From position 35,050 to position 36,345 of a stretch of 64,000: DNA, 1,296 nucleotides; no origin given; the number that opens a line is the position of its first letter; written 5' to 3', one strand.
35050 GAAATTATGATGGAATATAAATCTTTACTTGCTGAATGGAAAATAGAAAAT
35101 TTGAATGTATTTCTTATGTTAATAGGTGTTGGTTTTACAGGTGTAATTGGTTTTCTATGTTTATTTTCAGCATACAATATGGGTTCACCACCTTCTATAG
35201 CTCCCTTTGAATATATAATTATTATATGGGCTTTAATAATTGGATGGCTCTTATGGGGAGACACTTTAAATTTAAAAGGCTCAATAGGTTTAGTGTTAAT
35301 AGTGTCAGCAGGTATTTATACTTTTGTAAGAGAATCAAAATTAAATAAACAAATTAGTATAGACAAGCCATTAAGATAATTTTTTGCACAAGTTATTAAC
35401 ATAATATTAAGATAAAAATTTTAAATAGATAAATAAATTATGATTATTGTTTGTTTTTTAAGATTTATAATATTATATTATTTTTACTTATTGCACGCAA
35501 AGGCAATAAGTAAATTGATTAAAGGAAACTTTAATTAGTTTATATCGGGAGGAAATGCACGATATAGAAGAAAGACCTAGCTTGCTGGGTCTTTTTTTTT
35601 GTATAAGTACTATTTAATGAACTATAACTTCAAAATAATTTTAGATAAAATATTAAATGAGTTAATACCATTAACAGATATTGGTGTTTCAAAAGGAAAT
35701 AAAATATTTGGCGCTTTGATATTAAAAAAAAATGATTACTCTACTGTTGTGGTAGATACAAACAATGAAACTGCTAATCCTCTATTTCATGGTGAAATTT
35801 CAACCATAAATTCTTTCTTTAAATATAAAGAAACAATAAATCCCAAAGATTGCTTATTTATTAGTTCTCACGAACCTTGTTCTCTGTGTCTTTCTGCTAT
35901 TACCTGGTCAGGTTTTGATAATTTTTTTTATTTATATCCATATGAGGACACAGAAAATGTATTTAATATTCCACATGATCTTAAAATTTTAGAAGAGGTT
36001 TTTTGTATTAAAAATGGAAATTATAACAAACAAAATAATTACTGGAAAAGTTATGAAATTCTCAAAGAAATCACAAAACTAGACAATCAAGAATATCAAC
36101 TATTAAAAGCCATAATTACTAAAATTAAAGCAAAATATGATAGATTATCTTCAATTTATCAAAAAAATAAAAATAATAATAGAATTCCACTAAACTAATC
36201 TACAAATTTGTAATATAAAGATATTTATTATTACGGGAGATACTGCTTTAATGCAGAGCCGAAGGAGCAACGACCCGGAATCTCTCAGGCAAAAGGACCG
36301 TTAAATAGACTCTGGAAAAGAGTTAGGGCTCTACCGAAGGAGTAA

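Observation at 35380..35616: Four consecutive perfect hairpins plus a hydrophobic mini-ORF in a 220-nt gap upstream of a deaminase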

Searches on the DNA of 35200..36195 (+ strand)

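Call 4: search_rna_families(source=window, start=35200, end=35800, threshold=evalue, max_evalue=10, show_alignments=3)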
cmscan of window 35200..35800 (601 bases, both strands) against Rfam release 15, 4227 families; matches with E-value up to 10: 17.
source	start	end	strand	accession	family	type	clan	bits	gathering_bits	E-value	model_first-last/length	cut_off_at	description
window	35487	35566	+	RF02037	IMES-4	Gene;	-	100.4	48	1e-17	1-80/80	no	IMES-4 RNA motif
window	35508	35599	+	RF02651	SorY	Gene; sRNA;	-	25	111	0.0069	1-83/83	no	Singlet oxygen resistance RNA Y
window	35516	35603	+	RF02644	Spy490380c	Gene; sRNA;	-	24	65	1.4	1-96/96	no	S. pyogenes small RNA Spy490380c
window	35458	35599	+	RF00444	PrrF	Gene; sRNA;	-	21.1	90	0.35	1-150/150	no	PrrF RNA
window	35572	35633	-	RF02844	RefA9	Gene; antisense;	-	20.5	49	1.3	1-64/64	no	Enterococcus sRNA A9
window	35564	35640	-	RF02064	STnc370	Gene; sRNA;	-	20.2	54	6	1-71/71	no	Enterobacterial sRNA STnc370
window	35546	35662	+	RF03043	Prevotella-2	Gene; sRNA;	-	20.1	72.1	3.1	1-116/116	no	Prevotella-2 RNA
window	35471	35526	-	RF00717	mir-315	Gene; miRNA;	-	19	63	1.7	1-83/83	no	mir-315 microRNA precursor family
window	35508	35600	+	RF02449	ncr1015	Gene; sRNA;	-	19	60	5.2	1-121/121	no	Bacillus sRNA ncr1015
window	35607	35632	-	RF01106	SBWMV1_UPD-PKb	Cis-reg;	-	17.9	38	4.2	1-25/25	no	Pseudoknot of upstream pseudoknot domain (UPD) of the 3'UTR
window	35568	35631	-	RF02057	STnc40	Gene; sRNA;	-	17.4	45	3.2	1-70/70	no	Salmonella enterica sRNA STnc40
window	35534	35613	+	RF02606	AbsR28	Gene; sRNA;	-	17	50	0.26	1-180/180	no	Acinetobacter sRNA 28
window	35531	35616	+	RF03533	SQ1002_RNA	Gene; sRNA;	-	15.6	128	0.68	33-122/237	no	Clostridioides difficile sRNA SQ1002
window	35203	35256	+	RF01135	sR24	Gene; snRNA; snoRNA; CD-box;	-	14.2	36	2.2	1-55/55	no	Small nucleolar RNA sR24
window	35572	35645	-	RF02236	asX2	Gene; sRNA;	-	14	70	5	1-87/87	no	Xanthomonas sRNA asX2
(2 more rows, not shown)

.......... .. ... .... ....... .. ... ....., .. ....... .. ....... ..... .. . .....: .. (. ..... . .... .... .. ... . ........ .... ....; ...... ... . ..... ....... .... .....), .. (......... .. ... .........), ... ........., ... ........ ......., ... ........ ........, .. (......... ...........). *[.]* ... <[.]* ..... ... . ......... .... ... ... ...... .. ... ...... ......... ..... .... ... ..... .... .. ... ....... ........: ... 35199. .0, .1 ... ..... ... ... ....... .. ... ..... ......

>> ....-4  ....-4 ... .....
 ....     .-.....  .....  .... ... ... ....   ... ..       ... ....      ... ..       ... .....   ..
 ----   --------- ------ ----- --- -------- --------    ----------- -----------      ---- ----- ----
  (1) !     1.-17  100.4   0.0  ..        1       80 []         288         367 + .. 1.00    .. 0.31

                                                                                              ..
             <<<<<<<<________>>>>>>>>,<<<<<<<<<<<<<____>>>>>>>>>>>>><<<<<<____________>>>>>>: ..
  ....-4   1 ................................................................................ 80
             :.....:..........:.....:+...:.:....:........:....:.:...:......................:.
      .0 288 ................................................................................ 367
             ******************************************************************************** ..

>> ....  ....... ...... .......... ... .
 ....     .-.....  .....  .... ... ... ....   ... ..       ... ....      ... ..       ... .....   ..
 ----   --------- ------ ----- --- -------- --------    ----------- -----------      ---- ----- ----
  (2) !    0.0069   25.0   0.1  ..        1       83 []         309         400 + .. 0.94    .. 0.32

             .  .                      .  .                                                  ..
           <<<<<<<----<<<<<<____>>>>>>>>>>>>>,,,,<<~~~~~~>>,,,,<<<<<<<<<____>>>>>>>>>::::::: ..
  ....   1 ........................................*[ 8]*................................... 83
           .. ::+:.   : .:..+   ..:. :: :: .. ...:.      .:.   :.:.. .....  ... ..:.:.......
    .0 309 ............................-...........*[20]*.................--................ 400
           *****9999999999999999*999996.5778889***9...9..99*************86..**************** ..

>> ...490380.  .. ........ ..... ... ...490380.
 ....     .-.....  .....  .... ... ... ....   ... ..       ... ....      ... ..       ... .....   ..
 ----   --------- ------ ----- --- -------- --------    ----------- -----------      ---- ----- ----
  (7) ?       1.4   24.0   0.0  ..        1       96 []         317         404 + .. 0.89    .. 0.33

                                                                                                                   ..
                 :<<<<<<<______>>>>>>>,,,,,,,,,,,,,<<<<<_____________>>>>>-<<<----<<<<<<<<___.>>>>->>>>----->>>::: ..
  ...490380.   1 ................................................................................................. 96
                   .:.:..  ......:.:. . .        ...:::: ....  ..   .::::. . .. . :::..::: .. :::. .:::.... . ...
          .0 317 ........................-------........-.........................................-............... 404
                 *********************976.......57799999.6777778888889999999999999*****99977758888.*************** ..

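Call 32: build_rna_model(alignment_id=A1, structure=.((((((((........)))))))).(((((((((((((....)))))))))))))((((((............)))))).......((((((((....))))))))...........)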
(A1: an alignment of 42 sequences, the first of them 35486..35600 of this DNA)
Model R1 built from alignment A1 (42 sequences, 118 columns); structure: as given.
model positions 115; base pairs 35; branch points 3; effective number of sequences 1.01; information 0.589 bits per position. Calibrated on 0.2 Mb of random sequence (short: E-values are rough).
structure used (alignment columns):
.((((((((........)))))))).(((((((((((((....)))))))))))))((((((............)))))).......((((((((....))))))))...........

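Call 33: search_with_rna_model(model_id=R1, sources=[L086, L087, L088, L089, L090, L091, L092, L093, L094, L095, L096, L097, L098, L099, L100, L101, L102, L103, L104, L105, L106, L107, L108, L109, L110, L111, L112, L113, L114, L115, L116, L117, L118, L119, L120, L121, L122, L123, L124, L125, L126, L127, L128, L129, L130, L131, L132, L133, L134, L135, L136, L137, L138, L139, L140, L141, L142, L143, L144, L145, L146, L147, L148, L149, L150, L151, L152, L153, L154, L155, L156, L157, L158, L159, L160, L161, L162, L163, L164, L165], max_evalue=1, make_alignment=true)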
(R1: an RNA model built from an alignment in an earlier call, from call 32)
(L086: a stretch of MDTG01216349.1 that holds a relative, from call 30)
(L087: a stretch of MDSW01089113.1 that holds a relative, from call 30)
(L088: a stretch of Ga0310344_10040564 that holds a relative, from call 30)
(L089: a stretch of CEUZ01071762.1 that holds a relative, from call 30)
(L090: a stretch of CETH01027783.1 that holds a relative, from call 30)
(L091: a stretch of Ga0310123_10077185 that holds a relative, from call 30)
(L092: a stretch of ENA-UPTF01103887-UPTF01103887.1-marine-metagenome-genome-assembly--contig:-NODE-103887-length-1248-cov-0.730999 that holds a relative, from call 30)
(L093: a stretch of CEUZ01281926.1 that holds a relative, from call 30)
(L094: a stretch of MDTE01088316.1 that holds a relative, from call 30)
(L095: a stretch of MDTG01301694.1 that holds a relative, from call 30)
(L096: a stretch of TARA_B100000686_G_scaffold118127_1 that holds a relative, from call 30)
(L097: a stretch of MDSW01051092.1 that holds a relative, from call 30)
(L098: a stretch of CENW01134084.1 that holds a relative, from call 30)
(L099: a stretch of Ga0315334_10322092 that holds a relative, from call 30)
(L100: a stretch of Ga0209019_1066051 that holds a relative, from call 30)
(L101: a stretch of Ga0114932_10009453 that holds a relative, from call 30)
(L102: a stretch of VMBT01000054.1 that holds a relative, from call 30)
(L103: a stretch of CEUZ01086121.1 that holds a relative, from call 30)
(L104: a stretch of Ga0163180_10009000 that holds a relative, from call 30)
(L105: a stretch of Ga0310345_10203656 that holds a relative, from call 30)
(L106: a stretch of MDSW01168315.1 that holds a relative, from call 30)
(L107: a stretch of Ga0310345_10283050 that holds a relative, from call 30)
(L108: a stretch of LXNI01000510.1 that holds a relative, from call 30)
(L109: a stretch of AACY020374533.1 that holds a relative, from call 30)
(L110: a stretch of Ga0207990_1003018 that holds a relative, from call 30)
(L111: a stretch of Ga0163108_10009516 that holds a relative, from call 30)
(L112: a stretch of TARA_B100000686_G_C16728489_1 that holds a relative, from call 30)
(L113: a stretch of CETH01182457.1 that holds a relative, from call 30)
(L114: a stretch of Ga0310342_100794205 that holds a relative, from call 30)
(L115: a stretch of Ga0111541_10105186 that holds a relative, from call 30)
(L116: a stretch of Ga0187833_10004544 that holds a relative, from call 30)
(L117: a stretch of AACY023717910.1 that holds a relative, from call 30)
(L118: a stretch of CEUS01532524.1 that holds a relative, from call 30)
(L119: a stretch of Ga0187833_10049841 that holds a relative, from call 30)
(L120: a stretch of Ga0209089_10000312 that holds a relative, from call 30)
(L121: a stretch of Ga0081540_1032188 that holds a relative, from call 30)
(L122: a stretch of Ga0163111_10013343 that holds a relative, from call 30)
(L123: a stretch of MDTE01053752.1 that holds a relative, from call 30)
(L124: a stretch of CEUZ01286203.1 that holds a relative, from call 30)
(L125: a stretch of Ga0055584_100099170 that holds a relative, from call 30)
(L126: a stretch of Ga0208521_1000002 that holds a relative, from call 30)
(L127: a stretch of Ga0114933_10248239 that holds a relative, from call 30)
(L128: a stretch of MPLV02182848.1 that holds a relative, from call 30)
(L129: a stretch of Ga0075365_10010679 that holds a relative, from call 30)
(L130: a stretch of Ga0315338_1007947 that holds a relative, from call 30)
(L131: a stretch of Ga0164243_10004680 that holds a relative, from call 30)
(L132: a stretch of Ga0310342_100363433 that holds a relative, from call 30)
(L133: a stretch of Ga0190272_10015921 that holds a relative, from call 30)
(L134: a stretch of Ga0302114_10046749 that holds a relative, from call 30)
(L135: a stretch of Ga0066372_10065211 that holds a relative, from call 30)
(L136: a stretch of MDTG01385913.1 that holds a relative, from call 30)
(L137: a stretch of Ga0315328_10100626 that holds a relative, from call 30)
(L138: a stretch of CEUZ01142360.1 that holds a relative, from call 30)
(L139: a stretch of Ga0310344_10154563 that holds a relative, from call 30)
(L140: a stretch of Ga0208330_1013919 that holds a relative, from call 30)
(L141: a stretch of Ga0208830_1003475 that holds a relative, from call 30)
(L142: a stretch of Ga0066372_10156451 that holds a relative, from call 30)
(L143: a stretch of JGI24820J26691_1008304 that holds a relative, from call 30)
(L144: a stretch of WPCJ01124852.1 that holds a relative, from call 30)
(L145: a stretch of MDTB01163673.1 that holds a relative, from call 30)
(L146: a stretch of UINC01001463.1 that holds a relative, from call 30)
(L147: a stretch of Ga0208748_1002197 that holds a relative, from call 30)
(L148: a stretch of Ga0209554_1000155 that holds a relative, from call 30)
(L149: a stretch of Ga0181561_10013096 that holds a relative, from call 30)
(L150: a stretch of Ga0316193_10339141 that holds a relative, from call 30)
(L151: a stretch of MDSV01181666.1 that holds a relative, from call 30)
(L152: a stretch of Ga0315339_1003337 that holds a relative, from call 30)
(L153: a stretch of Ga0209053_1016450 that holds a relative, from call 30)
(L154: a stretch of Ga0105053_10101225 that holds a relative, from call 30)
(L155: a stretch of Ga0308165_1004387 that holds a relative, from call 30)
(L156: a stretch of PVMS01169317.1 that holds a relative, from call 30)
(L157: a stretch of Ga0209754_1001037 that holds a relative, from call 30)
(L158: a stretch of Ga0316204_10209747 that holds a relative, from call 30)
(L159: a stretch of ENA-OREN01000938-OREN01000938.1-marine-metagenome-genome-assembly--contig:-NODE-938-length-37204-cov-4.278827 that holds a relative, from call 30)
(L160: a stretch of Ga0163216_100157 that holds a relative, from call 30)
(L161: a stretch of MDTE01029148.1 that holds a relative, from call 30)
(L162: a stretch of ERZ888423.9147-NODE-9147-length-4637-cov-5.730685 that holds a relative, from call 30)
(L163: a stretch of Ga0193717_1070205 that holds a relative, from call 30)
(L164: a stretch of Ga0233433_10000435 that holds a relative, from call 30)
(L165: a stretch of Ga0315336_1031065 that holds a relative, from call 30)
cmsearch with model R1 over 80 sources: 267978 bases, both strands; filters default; matches with E-value up to 1: 84.
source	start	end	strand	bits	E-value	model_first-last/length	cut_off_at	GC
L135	483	597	+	137.7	5.7e-24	1-115/115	no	0.32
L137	806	920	+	137.6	6.2e-24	1-115/115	no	0.32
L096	2337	2451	+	136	1.2e-23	1-115/115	no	0.33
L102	2337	2451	+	136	1.2e-23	1-115/115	no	0.33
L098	443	557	+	134.7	2.2e-23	1-115/115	no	0.31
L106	263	377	+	134.7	2.2e-23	1-115/115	no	0.31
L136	2337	2451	+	134.5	2.3e-23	1-115/115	no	0.34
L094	2373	2487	+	134.1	2.8e-23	1-115/115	no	0.3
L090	2373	2487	+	133.4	3.8e-23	1-115/115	no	0.3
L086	142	256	+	133.2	4.1e-23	1-115/115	no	0.31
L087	1876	1990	+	133.2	4.1e-23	1-115/115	no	0.31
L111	2337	2451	+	133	4.5e-23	1-115/115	no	0.35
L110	1525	1639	+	132.7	5.1e-23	1-115/115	no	0.33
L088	2352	2466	+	130.1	1.7e-22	1-115/115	no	0.31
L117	324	440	+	129.9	1.7e-22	1-115/115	no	0.32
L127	37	151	+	129.6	2e-22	1-115/115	no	0.34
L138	2350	2464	+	128.8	2.9e-22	1-115/115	no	0.34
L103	1561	1675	+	127.9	4.2e-22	1-115/115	no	0.3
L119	445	559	+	126.7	7.2e-22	1-115/115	no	0.32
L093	559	673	+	126.2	9e-22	1-115/115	no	0.32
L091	1193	1307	+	125.9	1e-21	1-115/115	no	0.31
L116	1527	1641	+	125.8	1.1e-21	1-115/115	no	0.33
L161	1539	1653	+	125.1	1.5e-21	1-115/115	no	0.3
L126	1526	1640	+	124.4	2e-21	1-115/115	no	0.31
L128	438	552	+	124.4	2e-21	1-115/115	no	0.31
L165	1522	1635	+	124.1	2.3e-21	1-115/115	no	0.3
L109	539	652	+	123.3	3.2e-21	1-115/115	no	0.32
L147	2255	2369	+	122.8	4e-21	1-115/115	no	0.34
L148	2255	2369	+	122.8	4e-21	1-115/115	no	0.34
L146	2255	2369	+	120.4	1.2e-20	1-115/115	no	0.36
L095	934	1047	+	118.8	2.4e-20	1-115/115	no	0.34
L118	40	153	+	118.7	2.5e-20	1-115/115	no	0.31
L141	2255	2369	+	118.2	3.1e-20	1-115/115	no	0.37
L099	4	117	+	116.8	5.6e-20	1-115/115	no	0.33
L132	483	598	+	108.4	2.2e-18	1-115/115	no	0.34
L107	285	400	+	105.3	8.9e-18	1-115/115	no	0.33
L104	2362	2477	+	103.9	1.7e-17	1-115/115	no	0.31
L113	2342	2457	+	102.9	2.5e-17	1-115/115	no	0.3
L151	959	1071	+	101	5.8e-17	1-115/115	no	0.29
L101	581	696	+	100.6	6.8e-17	1-115/115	no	0.32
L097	1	91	+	87.5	2.2e-14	25-115/115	5'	0.34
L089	1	59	+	64.5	5.3e-10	57-115/115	5'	0.37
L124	1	40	+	35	0.00023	76-115/115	5'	0.35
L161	1618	1707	-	30.4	0.0017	1-115/115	no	0.26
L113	2422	2512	-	30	0.002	1-115/115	no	0.26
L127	116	203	-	28.5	0.0038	1-115/115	no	0.25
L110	1604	1703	-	26.3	0.0099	1-115/115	no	0.27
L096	2416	2498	-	26.3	0.01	1-115/115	no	0.28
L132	563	639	-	25.9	0.012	1-115/115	no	0.21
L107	365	443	-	25.7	0.013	1-115/115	no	0.23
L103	1640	1752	-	24.8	0.02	1-115/115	no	0.23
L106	342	433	-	24.3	0.024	1-115/115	no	0.32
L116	1606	1704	-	24.3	0.025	1-115/115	no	0.28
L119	524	612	-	24.1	0.026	1-115/115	no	0.31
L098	522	627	-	24.1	0.027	1-115/115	no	0.27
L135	562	639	-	23.8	0.03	1-115/115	no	0.27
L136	2416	2496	-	23.3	0.037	1-115/115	no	0.26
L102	2416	2496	-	23.3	0.038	1-115/115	no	0.26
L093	638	728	-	23.1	0.042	1-115/115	no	0.2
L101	661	732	-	22.9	0.045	1-115/115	no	0.21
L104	2442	2513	-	22.9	0.045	1-115/115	no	0.21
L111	2416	2501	-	22.8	0.048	1-115/115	no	0.27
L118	118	193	-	22.1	0.063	1-115/115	no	0.25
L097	56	127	-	22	0.066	1-115/115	no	0.26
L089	24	93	-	21.8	0.073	1-115/115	no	0.21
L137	885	964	-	21.6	0.08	1-115/115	no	0.26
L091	1272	1361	-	21.5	0.083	1-115/115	no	0.26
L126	1605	1693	-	21.5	0.084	1-115/115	no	0.29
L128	517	605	-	21.5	0.084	1-115/115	no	0.29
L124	5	89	-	21.3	0.09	1-115/115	no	0.27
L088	2431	2502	-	21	0.1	1-115/115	no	0.19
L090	2452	2530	-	20.6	0.13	1-115/115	no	0.24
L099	82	151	-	19.5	0.2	1-115/115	no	0.26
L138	2429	2509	-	19.4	0.21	1-115/115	no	0.27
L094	2452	2560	-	19.4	0.21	1-115/115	no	0.23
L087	1955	2043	-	19.3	0.22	1-115/115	no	0.25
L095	1012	1093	-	18.9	0.26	1-115/115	no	0.24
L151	1036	1123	-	17.9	0.41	1-115/115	no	0.3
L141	2334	2404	-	17.9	0.41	1-115/115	no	0.23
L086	221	309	-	17.8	0.42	1-115/115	no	0.24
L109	617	706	-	17.7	0.45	1-115/115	no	0.32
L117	403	490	-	16.3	0.82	1-115/115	no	0.26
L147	2334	2404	-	16.2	0.84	1-115/115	no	0.21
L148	2334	2404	-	16.2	0.84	1-115/115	no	0.21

Alignment A3: 84 matches aligned to the model, 189 columns, each read 5' to 3' on its own strand. Consensus structure (alignment columns), stored with it:
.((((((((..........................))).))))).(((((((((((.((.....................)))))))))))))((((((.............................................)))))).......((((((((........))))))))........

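Call 47: search_rna_families(sources=[L004, L071, L007, L044, L019, L132, L107, L151, L104, L086, L005, L058], threshold=gathering)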
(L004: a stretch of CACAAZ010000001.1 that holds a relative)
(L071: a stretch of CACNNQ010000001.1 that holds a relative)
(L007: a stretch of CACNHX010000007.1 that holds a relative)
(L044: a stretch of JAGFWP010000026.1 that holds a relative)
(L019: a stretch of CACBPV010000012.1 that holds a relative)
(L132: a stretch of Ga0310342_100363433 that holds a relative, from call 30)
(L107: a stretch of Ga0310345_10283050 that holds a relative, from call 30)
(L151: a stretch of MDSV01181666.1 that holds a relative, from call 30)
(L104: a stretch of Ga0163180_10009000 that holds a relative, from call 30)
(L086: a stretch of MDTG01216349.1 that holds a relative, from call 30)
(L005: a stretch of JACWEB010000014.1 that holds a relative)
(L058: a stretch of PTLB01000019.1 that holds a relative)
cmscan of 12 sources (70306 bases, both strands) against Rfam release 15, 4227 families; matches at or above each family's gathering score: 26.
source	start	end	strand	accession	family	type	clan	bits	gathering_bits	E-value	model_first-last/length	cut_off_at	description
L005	2682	2761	+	RF02037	IMES-4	Gene;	-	102.7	48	3.9e-16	1-80/80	no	IMES-4 RNA motif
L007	3297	3376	+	RF02037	IMES-4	Gene;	-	101.7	48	6.2e-16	1-80/80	no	IMES-4 RNA motif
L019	7525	7604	+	RF02037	IMES-4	Gene;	-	101.7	48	6.2e-16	1-80/80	no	IMES-4 RNA motif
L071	2107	2186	+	RF02037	IMES-4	Gene;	-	101.1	48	8.4e-16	1-80/80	no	IMES-4 RNA motif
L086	143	222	+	RF02037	IMES-4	Gene;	-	101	48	8.9e-16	1-80/80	no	IMES-4 RNA motif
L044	5310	5389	-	RF02037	IMES-4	Gene;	-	88.3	48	4.3e-13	1-80/80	no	IMES-4 RNA motif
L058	2335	2414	-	RF02037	IMES-4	Gene;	-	86.4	48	1e-12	1-80/80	no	IMES-4 RNA motif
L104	2363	2443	+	RF02037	IMES-4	Gene;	-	82.1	48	8.7e-12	1-80/80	no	IMES-4 RNA motif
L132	484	565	+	RF02037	IMES-4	Gene;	-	78.3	48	5.4e-11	1-80/80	no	IMES-4 RNA motif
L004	3474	3553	+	RF02037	IMES-4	Gene;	-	77.8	48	7e-11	1-80/80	no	IMES-4 RNA motif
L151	960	1037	+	RF02037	IMES-4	Gene;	-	77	48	1e-10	1-80/80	no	IMES-4 RNA motif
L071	1889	1968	+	RF02037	IMES-4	Gene;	-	76.4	48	1.4e-10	1-80/80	no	IMES-4 RNA motif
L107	286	367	+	RF02037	IMES-4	Gene;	-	73.9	48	4.6e-10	1-80/80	no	IMES-4 RNA motif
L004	3256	3335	+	RF02037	IMES-4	Gene;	-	73.8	48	4.9e-10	1-80/80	no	IMES-4 RNA motif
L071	2265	2350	+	RF00504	Glycine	Cis-reg; riboswitch;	CL00125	67.2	32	9.2e-12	1-94/94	no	Glycine riboswitch aptamer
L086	881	967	+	RF00504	Glycine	Cis-reg; riboswitch;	CL00125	66.8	32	1.2e-11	1-94/94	no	Glycine riboswitch aptamer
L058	1490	1576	-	RF00504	Glycine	Cis-reg; riboswitch;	CL00125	66.2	32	1.6e-11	1-94/94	no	Glycine riboswitch aptamer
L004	3635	3720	+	RF00504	Glycine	Cis-reg; riboswitch;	CL00125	64.2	32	5.5e-11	1-94/94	no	Glycine riboswitch aptamer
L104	3110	3195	+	RF00504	Glycine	Cis-reg; riboswitch;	CL00125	64.2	32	5.8e-11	1-94/94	no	Glycine riboswitch aptamer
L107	1072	1158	+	RF00504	Glycine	Cis-reg; riboswitch;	CL00125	64.1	32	5.8e-11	1-94/94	no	Glycine riboswitch aptamer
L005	3437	3526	+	RF00504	Glycine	Cis-reg; riboswitch;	CL00125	63.1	32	1.1e-10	1-94/94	no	Glycine riboswitch aptamer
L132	1275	1360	+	RF00504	Glycine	Cis-reg; riboswitch;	CL00125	63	32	1.2e-10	1-94/94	no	Glycine riboswitch aptamer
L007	4055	4140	+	RF00504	Glycine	Cis-reg; riboswitch;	CL00125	61.4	32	3.1e-10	1-94/94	no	Glycine riboswitch aptamer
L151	1713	1799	+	RF00504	Glycine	Cis-reg; riboswitch;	CL00125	59.7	32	8.6e-10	1-94/94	no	Glycine riboswitch aptamer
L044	3726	3813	-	RF00504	Glycine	Cis-reg; riboswitch;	CL00125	59.3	32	1.1e-09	1-94/94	no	Glycine riboswitch aptamer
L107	1160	1236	+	RF00504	Glycine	Cis-reg; riboswitch;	CL00125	44.9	32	6.8e-06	7-88/94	no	Glycine riboswitch aptamer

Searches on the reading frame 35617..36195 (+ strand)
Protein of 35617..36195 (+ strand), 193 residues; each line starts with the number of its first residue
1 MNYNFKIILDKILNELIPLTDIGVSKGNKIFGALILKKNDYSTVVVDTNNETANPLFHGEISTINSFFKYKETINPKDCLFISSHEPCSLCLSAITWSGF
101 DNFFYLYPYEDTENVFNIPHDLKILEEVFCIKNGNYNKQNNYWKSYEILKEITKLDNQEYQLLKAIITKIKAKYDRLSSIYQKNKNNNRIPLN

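Call 27: search_protein_families(library=pfam, proteins=[window:35617-36195:+])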
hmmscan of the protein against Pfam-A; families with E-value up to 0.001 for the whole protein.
seq(193 aa): 2 families
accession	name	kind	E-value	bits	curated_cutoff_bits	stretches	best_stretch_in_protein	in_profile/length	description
PF00383.29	dCMP_cyt_deam_1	-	3.2e-10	40.2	25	1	26-105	21-100/102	Cytidine and deoxycytidylate deaminase zinc-binding region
PF14437.12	MafB19-deam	-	3.1e-08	34.1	27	1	15-122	9-113/142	MafB19-like deaminase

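Call 30: find_related_loci(query=A2, collection=metagenome_contigs, flank=2500)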
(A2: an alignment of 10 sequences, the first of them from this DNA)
Query A2 (193 aa) in metagenome_contigs; peptide patterns used: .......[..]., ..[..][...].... (x = any residue, [..] = any of these).
600 stretches matched a pattern (row limit reached: there are more); 472 encode a relative of the query (tblastn E <= 1e-3); the best 80 are kept; 80 distinct loci.
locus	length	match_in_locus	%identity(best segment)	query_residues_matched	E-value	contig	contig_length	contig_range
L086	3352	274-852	98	1-193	2e-125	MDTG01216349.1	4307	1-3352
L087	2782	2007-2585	97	1-193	5e-128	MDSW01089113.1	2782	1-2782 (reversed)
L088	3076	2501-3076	69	1-192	5e-86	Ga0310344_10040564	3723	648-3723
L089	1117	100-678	68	1-193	2e-88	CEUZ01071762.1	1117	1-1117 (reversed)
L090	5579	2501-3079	66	1-193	5e-81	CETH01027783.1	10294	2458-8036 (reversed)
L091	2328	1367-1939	69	1-191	3e-82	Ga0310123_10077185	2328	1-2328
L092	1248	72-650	66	1-193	4e-85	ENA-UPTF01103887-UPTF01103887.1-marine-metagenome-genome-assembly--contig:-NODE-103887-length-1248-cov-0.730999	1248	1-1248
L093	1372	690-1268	67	1-193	9e-81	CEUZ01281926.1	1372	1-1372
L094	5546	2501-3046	64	1-182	2e-74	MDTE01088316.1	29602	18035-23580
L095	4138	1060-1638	60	1-193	2e-73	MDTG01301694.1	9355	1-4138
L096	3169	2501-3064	63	5-193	9e-73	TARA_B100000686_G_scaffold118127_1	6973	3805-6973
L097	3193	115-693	60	1-193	3e-72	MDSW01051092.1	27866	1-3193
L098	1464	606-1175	64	1-193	1e-76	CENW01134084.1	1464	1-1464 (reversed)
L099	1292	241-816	61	1-193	1e-76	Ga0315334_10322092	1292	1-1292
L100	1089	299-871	58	5-193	2e-77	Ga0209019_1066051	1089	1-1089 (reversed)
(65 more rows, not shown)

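Call 46: search_protein_families(library=ncbifam, proteins=[window:35617-36195:+], max_evalue=0.01)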
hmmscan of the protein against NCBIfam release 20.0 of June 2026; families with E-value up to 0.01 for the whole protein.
seq(193 aa): 0 families
